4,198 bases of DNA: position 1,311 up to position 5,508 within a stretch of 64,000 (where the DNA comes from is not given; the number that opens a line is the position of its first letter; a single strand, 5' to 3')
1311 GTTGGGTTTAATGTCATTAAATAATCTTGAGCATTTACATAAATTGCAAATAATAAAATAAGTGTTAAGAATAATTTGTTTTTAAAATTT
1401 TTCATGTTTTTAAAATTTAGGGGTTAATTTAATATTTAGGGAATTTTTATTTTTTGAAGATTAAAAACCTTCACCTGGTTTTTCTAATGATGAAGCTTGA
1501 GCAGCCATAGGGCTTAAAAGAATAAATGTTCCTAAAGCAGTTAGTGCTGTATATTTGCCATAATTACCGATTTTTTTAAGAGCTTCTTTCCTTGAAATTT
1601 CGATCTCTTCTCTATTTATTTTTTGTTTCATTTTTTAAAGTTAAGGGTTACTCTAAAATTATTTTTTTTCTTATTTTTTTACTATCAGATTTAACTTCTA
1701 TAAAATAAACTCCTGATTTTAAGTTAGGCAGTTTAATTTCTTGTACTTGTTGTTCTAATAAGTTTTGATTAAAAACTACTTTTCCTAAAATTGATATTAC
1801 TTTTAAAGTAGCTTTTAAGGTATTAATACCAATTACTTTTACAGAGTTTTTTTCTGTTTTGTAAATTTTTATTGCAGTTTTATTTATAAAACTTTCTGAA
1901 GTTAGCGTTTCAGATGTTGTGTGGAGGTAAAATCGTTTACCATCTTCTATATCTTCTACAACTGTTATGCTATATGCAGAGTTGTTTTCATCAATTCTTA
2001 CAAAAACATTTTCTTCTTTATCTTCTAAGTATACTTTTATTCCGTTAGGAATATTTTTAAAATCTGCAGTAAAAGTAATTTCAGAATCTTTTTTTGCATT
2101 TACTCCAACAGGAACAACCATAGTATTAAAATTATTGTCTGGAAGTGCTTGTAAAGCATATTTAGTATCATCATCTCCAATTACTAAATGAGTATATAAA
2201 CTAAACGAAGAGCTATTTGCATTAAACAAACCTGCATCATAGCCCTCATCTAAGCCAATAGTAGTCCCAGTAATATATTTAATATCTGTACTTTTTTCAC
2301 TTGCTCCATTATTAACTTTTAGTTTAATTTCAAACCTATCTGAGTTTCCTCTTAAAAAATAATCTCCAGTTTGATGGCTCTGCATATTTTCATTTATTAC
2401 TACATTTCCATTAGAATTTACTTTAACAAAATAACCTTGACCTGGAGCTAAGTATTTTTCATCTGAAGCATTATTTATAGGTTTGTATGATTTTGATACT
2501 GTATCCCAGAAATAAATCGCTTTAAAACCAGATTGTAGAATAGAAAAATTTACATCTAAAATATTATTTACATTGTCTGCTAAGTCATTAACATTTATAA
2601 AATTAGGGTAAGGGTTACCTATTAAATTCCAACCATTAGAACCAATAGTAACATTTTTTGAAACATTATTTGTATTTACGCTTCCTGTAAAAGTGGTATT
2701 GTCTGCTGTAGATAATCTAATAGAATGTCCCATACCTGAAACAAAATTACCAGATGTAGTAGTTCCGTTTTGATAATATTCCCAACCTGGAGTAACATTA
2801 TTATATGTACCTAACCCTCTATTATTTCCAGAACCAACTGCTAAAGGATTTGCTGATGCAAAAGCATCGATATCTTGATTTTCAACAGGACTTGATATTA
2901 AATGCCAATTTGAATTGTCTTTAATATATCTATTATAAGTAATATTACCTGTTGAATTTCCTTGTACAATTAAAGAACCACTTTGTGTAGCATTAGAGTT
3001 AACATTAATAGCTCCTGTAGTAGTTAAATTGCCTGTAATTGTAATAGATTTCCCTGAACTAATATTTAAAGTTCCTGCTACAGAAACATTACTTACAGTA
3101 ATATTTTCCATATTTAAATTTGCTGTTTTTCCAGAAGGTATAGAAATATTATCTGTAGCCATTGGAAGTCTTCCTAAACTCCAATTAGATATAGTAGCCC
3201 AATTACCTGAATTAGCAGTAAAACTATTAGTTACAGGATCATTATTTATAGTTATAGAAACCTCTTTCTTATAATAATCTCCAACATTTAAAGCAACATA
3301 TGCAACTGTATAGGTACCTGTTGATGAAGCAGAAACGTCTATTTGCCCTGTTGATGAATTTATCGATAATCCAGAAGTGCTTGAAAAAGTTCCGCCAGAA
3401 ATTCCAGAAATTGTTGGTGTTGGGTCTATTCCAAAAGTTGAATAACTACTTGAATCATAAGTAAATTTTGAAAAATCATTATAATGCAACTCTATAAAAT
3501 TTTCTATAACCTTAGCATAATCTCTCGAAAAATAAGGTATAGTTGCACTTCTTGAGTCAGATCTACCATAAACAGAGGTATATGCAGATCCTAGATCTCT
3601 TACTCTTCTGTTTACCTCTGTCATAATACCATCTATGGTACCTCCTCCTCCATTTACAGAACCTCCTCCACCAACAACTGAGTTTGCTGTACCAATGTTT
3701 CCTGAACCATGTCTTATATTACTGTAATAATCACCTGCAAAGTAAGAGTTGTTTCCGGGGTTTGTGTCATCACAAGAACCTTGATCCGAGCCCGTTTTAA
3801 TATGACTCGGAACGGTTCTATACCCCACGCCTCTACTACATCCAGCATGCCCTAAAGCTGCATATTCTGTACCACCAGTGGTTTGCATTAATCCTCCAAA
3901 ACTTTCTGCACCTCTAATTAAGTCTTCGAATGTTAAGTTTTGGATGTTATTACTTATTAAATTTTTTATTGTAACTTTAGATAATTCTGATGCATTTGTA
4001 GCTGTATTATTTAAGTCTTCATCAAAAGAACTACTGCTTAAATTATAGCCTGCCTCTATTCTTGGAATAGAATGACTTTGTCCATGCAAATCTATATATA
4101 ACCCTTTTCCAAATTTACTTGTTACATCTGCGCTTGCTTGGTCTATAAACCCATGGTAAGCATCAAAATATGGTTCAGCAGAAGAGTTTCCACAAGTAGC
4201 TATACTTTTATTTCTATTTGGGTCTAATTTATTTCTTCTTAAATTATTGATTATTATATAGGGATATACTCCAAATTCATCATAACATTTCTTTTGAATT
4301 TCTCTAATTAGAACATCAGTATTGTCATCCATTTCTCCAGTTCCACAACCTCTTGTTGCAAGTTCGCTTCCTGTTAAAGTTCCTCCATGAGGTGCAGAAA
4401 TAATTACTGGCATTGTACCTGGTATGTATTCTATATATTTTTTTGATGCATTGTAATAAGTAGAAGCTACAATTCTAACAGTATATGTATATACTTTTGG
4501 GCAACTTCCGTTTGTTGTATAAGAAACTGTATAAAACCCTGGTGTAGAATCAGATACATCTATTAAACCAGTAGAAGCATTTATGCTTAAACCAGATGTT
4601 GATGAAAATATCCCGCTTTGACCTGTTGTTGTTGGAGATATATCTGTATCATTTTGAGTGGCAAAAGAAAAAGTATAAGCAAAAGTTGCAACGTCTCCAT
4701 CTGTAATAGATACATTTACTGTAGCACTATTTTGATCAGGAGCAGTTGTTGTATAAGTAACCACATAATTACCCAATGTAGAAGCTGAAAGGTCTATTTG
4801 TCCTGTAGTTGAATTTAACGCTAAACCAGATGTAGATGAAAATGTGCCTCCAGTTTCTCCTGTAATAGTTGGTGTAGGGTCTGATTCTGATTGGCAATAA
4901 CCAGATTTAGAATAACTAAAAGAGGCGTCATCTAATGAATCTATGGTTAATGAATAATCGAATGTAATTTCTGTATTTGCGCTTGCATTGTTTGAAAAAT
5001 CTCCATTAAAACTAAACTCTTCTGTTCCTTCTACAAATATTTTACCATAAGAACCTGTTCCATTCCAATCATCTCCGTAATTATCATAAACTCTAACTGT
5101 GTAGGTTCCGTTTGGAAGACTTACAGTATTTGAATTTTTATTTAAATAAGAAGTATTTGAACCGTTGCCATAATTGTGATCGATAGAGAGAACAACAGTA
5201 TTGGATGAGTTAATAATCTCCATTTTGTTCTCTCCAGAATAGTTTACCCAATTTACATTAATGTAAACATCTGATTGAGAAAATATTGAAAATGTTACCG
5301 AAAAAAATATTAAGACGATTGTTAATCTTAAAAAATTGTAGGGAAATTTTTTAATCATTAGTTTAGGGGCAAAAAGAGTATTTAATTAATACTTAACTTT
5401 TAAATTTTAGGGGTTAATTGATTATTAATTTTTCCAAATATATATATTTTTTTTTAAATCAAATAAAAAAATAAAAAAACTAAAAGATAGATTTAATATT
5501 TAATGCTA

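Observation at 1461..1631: Unannotated 56-aa peptide that is almost all signal sequence, behind a T9SS hydrolase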

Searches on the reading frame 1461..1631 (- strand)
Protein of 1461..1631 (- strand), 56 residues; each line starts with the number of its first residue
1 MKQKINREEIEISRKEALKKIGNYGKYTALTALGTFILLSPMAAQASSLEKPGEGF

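Call 3: search_protein_families(library=ncbifam, proteins=[window:1461-1631:-], max_evalue=1)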
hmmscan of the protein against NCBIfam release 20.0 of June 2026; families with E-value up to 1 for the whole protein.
window:1461-1631:- (56 aa): 0 families

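Call 4: search_protein_families(library=pfam, proteins=[window:1461-1631:-], max_evalue=1)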
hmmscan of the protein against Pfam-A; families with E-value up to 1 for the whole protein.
window:1461-1631:- (56 aa): 0 families

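Call 6: find_homologous_proteins(query=window:1464-1631:-, max_evalue=0.1)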
Query seq(56 aa) (56 aa): 909 proteins with E <= 0.1 among 909 candidates; the best 120 are listed.
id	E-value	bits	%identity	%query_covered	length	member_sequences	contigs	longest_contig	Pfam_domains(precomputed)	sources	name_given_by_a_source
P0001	1.9e-27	110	100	100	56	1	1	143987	-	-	-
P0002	1.9e-18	82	77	100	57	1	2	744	-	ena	-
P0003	4.2e-17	78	70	100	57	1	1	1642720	-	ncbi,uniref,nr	ncbi:hypothetical protein [Polaribacter sp. Hel1_85]|uniref:hypothetical protein n=1 Tax=Polaribacte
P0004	5.3e-17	78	70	100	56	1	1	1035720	-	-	-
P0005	1.1e-16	77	69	96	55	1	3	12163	-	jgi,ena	jgi:hypothetical protein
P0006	2.0e-16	76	68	100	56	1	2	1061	-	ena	-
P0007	2.0e-16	76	71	93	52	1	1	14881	-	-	-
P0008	2.5e-16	76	68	100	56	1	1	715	-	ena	-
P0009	3.1e-16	75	76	91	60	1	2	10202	-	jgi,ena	jgi:hypothetical protein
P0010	3.8e-16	75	69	96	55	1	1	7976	-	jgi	jgi:hypothetical protein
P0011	3.9e-16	75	71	100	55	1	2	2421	-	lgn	-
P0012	4.1e-16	75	67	96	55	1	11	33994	-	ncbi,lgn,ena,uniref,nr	ncbi:hypothetical protein EV195_11413 [Tenacibaculum skagerrakense]|uniref:Uncharacterized protein n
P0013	4.6e-16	75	83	82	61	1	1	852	-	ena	-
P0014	5.1e-16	75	69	93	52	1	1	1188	-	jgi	jgi:hypothetical protein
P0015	5.3e-16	75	70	100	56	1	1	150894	-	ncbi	ncbi:MAG: hypothetical protein JXQ93_11815 [Flavobacteriaceae bacterium]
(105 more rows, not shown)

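Call 17: find_related_loci(query=window:1464-1631:-, collection=genome_contigs, flank=4000)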
Query seq(56 aa) (56 aa) in genome_contigs; peptide patterns used: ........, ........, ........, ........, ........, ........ (x = any residue, [..] = any of these).
596 stretches matched a pattern (row limit reached: there are more); 175 encode a relative of the query (tblastn E <= 1e-3); the best 80 are kept; 78 distinct loci.
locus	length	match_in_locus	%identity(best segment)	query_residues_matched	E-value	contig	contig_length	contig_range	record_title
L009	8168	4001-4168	68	1-56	6e-22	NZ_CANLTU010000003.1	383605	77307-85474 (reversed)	Uncultured Tenacibaculum sp. isolate 2-514A.fasta NODE_3, whole genome shotgun sequence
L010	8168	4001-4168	70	1-56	7e-22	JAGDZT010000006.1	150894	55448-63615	MAG: Flavobacteriaceae bacterium isolate FR12bac2 FR12DL_contig_234, whole genome shotgun sequence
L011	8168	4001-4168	66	1-56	1e-21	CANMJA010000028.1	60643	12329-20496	uncultured Tenacibaculum sp. isolate 4-619-3Z.fasta genome assembly, contig: NODE_28, whole genome shotgun sequence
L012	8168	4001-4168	66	1-56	2e-21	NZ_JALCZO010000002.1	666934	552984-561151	Polaribacter sp. Z022 scaffold_2_length=666935, whole genome shotgun sequence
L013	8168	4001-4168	70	1-56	2e-21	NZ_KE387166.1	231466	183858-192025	Tenacibaculum ovolyticum DSM 18103 H518DRAFT_scaffold00007.7, whole genome shotgun sequence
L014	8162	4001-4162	69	3-56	2e-21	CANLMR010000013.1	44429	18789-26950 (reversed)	uncultured Tenacibaculum sp. isolate 607-3Z.fasta genome assembly, contig: NODE_13, whole genome shotgun sequence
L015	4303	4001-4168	66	1-56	4e-21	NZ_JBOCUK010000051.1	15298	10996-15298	Tenacibaculum sp. TC6 scaffold51, whole genome shotgun sequence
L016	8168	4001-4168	64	1-56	9e-21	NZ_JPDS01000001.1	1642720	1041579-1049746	Polaribacter sp. Hel1_85 PHEL85a, whole genome shotgun sequence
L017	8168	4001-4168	66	1-56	1e-20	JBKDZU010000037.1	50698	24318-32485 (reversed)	MAG: Tenacibaculum sp. isolate VLC_116 c_000003288240, whole genome shotgun sequence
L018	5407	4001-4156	72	3-56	4e-21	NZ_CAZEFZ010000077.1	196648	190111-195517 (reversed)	Tenacibaculum amylolyticum isolate MBIC 4355(T) TAMYLO_Contig_8, whole genome shotgun sequence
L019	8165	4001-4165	70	1-56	1e-20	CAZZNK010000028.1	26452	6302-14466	MAG TPA_asm: uncultured Flavobacteriaceae bacterium isolate binchicken_co67_227 genome assembly, contig: NODE_1779_lengt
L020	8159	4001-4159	68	1-53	1e-20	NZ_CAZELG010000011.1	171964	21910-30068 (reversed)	Tenacibaculum halocynthiae isolate P-R2A1-2(T) THALO_Contig_1, whole genome shotgun sequence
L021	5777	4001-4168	68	1-56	2e-20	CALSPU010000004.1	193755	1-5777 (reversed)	MAG: uncultured Flavobacteriaceae bacterium isolate C_MB100 genome assembly, contig: contig_19966_C_MB100, whole genome 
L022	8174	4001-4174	69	1-56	1e-20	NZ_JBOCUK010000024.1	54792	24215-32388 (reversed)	Tenacibaculum sp. TC6 scaffold24, whole genome shotgun sequence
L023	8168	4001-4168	68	1-56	1e-20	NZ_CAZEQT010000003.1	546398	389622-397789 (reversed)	Tenacibaculum litopenaei isolate B-I(T) TPENAI_Contig_3, whole genome shotgun sequence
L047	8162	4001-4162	68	1-56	6e-20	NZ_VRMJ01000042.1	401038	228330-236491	Polaribacter septentrionalilitoris strain ANORD1 seq42_Polaribacter_sp._ANORD1, whole genome shotgun sequence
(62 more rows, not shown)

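Call 30: search_protein_representatives(alignment_id=A1)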
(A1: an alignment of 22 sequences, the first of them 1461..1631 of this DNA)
Query: 22 sequences, 56 profile positions. Proteins with E-value up to 0.001 (for the whole library): 296; up to 1e-10: 125; up to 1e-30: 0. The best 150 are listed.
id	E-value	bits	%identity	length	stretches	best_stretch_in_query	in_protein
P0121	3.2e-26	106.9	-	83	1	1-56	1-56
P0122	1.1e-24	101.9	-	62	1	7-56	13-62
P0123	2.9e-24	100.6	-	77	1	3-56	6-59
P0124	2.1e-22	94.7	-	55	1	1-56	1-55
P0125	2.6e-22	94.4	-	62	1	1-55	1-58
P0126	3.1e-22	94.1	-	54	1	5-52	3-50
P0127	3.6e-22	93.9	-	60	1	5-56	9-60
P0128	5.5e-22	93.3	-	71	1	1-50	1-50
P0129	1.9e-21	91.6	-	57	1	1-56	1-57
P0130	8.0e-21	89.6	-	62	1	6-52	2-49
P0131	9.7e-21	89.3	-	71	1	5-49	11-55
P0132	1.2e-20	89.0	-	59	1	1-55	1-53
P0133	1.4e-20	88.8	-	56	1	1-56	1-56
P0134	1.8e-20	88.4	-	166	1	13-56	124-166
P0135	2.1e-20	88.2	-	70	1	1-48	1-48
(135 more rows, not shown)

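Call 66: find_homologous_proteins(query=L047:4256-5392:+, max_evalue=1e-20)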
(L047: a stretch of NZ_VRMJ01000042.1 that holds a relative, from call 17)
Query L047:4256-5392:+ (379 aa): 1340 proteins with E <= 1e-20 among 3457 candidates; the best 120 are listed.
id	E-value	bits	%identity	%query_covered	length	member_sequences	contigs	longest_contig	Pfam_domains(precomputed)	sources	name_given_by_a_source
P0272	1.2e-245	832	98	100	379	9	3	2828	-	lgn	-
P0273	9.1e-227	770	91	98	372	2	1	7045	-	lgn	-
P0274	4.9e-224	761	89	100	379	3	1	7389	-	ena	-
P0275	3.6e-194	663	77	100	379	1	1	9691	-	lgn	-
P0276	5.3e-193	659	77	100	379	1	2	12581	-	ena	-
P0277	6.8e-193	659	76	100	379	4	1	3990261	-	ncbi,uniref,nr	ncbi:hypothetical protein [Polaribacter sp. SA4-12]|uniref:hypothetical protein n=1 Tax=Polaribacter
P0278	8.1e-193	659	76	100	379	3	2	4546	-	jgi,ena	jgi:hypothetical protein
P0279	1.6e-192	658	76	100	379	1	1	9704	-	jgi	jgi:hypothetical protein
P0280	1.1e-191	655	76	100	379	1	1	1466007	-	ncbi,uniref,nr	ncbi:hypothetical protein [Polaribacter sp. Hel1_85]|uniref:hypothetical protein n=1 Tax=Polaribacte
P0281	3.8e-191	653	77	100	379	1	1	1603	-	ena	-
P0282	2.4e-190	650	75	100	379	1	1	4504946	-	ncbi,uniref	ncbi:hypothetical protein [Polaribacter sejongensis]|uniref:hypothetical protein n=2 Tax=Polaribacte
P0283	4.5e-190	650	76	100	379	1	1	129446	-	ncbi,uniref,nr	ncbi:hypothetical protein [Polaribacter atrinae]|uniref:hypothetical protein n=1 Tax=Polaribacter at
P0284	4.6e-190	649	75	100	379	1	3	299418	-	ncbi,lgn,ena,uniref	ncbi:hypothetical protein [Polaribacter atrinae]|uniref:hypothetical protein n=1 Tax=Polaribacter at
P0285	4.8e-190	649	74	100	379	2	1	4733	-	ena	-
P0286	5.1e-190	649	75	100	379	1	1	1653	-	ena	-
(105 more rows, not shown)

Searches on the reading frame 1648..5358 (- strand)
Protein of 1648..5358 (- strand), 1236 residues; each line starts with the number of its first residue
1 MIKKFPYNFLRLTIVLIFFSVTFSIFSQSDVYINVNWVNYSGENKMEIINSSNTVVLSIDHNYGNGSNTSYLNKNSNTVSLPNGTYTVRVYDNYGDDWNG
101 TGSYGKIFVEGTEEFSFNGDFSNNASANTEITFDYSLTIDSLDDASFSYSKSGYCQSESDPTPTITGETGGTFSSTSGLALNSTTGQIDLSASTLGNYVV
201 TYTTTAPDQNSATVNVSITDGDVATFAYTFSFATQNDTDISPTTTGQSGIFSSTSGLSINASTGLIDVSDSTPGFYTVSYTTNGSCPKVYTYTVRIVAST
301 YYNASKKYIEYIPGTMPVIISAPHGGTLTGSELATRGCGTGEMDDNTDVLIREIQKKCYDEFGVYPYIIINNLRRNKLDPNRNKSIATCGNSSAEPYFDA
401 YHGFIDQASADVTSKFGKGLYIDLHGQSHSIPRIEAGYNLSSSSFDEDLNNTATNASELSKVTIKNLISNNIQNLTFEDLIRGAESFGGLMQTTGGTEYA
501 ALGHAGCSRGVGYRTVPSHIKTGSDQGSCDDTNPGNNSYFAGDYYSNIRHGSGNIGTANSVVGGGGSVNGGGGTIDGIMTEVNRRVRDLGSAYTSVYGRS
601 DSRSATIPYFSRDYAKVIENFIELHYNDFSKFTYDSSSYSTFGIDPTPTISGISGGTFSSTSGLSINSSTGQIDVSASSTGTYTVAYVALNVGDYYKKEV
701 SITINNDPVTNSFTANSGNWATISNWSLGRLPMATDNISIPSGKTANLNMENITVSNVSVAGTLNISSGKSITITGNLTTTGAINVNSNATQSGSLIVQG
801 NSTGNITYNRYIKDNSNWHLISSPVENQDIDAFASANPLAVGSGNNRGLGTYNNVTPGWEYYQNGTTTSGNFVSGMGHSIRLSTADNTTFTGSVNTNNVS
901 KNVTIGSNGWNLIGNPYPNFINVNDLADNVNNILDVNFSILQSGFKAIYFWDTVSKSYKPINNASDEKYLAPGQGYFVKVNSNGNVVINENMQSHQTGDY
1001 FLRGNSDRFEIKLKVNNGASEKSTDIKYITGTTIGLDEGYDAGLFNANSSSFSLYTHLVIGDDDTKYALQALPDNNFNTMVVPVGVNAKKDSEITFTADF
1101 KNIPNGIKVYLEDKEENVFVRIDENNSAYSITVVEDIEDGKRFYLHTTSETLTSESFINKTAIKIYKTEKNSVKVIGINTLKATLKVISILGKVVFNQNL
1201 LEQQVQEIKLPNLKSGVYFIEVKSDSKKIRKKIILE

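Call 3: search_protein_families(library=ncbifam, proteins=[window:1648-5358:-], max_evalue=1)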
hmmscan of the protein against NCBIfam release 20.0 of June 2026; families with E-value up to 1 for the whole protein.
window:1648-5358:- (1236 aa): 2 families
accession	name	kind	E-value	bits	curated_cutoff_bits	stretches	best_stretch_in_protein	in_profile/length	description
TIGR04183.1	Por_Secre_tail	domain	1.5e-08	34.5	23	1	1170-1235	8-71/72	T9SS type A sorting domain-containing protein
TIGR02017.1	hutG_amidohyd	equivalog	0.018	14.5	278.75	1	311-385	5-76/263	N-formylglutamate deformylase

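Call 4: search_protein_families(library=pfam, proteins=[window:1648-5358:-], max_evalue=1)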
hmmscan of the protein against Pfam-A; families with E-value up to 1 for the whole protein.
window:1648-5358:- (1236 aa): 6 families
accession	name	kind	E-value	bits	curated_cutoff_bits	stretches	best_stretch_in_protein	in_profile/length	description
PF18962.6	Por_Secre_tail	-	2.7e-07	31.2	27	1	1179-1234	18-74/75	Secretion system C-terminal sorting domain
PF05013.17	FGase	-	0.00024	21.8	28.9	1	317-384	2-67/219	N-formylglutamate amidohydrolase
PF10162.14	G8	-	0.0034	17.7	22.9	1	726-775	2-52/124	G8 domain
PF00630.25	Filamin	-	0.015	16.6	26.9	1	664-712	42-90/93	Filamin/ABP280 repeat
PF17790.7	MG1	-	0.27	12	23.6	1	1113-1170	15-74/101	Macroglobulin domain MG1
PF13860.13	FlgD_ig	-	0.54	10.7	27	1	33-95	14-78/79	FlgD Ig-like domain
